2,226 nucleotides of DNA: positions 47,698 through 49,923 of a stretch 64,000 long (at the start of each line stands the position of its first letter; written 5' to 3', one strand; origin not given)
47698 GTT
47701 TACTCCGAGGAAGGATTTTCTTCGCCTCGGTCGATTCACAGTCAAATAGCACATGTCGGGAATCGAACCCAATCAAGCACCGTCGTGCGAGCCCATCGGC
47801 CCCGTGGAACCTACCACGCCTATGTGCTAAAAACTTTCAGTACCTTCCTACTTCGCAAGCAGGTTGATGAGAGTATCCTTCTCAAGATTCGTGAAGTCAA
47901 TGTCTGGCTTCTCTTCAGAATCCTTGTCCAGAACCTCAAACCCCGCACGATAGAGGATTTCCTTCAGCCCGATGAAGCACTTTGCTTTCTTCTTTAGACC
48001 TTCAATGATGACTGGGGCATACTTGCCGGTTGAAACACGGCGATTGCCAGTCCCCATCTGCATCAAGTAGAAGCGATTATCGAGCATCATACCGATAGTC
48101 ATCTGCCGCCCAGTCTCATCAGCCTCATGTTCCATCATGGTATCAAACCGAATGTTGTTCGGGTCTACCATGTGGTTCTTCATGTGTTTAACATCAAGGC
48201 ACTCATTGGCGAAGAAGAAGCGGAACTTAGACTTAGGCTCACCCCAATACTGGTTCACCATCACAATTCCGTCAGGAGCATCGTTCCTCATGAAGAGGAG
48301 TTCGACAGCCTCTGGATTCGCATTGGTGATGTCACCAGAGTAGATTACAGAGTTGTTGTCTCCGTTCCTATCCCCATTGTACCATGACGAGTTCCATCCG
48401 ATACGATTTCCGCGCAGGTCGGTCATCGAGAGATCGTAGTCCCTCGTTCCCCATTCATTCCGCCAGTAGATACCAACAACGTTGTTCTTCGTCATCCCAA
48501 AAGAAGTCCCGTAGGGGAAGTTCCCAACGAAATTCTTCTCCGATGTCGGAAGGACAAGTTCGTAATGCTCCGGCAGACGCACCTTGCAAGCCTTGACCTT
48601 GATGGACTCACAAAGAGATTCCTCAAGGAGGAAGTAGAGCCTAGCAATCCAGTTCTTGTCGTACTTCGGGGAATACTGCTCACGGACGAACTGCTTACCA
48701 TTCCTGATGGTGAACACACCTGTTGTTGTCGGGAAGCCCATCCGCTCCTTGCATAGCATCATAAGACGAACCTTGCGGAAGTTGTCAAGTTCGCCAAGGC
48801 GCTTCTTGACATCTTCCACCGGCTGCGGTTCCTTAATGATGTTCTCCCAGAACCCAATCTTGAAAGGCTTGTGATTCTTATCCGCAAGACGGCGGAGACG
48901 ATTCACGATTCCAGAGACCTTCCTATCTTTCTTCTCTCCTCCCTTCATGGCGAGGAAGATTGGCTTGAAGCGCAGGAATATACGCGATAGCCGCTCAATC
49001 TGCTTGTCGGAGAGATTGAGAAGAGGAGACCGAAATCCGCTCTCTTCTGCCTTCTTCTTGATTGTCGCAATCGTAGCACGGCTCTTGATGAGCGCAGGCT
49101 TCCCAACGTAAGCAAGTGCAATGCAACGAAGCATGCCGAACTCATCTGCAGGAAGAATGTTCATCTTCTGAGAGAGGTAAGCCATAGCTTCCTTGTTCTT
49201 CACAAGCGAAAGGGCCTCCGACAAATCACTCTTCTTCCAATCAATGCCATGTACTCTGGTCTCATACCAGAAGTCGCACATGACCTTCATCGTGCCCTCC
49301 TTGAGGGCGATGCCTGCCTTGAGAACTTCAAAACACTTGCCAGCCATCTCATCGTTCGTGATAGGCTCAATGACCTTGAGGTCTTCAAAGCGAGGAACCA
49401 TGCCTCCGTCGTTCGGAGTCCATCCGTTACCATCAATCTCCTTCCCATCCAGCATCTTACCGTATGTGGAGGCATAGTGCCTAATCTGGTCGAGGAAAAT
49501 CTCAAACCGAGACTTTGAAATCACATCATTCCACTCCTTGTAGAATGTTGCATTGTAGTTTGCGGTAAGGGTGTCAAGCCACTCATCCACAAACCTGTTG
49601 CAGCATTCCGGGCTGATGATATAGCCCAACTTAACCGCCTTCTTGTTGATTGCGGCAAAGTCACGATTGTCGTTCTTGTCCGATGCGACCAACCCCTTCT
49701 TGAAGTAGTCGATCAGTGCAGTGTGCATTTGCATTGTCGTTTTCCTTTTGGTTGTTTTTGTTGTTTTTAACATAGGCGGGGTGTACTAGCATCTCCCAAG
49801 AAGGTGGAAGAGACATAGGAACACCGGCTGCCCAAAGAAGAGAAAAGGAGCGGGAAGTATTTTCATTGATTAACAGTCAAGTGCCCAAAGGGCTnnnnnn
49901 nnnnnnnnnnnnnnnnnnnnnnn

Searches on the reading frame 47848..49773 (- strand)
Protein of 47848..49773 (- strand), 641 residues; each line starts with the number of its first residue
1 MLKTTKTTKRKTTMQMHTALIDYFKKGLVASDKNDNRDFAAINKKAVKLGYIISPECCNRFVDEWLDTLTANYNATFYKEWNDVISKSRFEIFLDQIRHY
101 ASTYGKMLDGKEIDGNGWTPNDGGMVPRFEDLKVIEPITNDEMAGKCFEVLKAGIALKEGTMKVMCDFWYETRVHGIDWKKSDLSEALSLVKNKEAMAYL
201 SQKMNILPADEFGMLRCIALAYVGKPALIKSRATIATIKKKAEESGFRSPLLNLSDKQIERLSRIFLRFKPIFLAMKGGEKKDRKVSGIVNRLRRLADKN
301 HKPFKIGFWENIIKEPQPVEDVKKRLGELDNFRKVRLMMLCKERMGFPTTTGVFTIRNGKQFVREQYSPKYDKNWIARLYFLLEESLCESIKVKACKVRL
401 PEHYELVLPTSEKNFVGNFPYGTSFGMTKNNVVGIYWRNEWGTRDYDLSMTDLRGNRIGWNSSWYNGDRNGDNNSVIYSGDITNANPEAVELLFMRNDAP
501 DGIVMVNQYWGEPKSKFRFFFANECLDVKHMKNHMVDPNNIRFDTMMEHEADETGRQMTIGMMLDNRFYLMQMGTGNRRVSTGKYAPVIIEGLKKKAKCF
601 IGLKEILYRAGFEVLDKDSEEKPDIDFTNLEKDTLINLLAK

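Call 3: search_protein_families(library=pfam, proteins=[window:47848-49773:-], max_evalue=0.01)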
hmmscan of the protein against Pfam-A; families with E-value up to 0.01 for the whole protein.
window:47848-49773:- (641 aa): 0 families

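Call 5: search_protein_families(library=phrogs, proteins=[window:47848-49773:-], max_evalue=0.001)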
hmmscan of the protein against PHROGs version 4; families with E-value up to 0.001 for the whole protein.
window:47848-49773:- (641 aa): 0 families

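Call 66: search_protein_families(library=pfam, proteins=[window:47848-49773:-], max_evalue=1)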
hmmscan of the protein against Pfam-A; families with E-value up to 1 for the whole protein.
window:47848-49773:- (641 aa): 1 family
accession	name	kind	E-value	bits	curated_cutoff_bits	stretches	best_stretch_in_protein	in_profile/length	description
PF14825.11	CFAP77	-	0.078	13.2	24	1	30-55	57-82/157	Cilia- and flagella-associated protein 77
